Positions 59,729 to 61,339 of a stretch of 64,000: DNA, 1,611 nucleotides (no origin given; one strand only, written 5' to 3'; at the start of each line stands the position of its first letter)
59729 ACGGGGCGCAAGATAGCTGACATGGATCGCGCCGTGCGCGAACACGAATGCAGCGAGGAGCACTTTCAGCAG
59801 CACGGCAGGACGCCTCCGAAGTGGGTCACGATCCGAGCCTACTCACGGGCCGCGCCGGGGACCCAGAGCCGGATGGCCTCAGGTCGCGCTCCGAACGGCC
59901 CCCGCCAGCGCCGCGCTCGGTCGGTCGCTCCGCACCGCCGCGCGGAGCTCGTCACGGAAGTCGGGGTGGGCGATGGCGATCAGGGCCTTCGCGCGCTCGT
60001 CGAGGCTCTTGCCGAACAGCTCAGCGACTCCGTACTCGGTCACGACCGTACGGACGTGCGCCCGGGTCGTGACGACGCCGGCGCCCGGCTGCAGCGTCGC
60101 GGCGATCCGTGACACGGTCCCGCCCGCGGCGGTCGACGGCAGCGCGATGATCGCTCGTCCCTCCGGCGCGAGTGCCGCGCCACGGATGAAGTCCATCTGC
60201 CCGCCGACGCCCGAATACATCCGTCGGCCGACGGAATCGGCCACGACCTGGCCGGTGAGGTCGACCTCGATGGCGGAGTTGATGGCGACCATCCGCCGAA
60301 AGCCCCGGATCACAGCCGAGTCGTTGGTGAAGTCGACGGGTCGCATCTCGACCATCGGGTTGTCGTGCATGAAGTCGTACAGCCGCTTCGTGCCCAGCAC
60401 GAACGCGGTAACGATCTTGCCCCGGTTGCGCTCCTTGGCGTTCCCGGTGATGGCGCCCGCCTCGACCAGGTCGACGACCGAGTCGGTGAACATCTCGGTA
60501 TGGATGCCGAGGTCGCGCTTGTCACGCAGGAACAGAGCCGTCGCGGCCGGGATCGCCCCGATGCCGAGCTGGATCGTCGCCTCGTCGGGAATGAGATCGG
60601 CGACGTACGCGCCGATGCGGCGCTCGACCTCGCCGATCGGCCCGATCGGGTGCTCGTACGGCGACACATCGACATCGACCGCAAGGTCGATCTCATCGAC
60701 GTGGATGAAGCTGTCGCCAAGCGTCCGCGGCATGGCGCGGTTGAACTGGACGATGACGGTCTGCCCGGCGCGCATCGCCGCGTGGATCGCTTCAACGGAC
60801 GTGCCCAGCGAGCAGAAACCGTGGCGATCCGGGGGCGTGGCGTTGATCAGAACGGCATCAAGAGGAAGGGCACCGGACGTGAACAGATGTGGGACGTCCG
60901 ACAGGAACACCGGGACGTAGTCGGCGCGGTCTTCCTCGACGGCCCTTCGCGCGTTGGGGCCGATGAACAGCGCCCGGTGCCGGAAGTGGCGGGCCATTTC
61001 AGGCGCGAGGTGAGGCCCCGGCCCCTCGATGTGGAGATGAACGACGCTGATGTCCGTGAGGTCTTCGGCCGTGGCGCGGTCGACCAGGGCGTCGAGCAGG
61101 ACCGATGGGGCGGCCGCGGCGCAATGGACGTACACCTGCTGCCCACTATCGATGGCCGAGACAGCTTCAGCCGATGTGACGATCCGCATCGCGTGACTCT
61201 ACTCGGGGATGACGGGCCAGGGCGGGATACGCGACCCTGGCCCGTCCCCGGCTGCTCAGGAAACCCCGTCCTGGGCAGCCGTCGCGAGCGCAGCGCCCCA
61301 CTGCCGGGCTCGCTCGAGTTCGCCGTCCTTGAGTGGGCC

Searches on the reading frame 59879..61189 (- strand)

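Call 31: search_protein_families(library=pfam, proteins=[window:59879-61189:-])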
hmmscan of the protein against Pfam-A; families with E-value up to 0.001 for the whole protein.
window:59879-61189:- (436 aa): 2 families
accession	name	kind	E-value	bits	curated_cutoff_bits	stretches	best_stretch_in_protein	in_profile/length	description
PF13336.12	AcetylCoA_hyd_C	-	3e-66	222.5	23.7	1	266-418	1-153/154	Acetyl-CoA hydrolase/transferase C-terminal domain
PF02550.21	AcetylCoA_hydro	-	2.6e-22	80.2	24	1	8-169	20-185/198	Acetyl-CoA hydrolase/transferase N-terminal domain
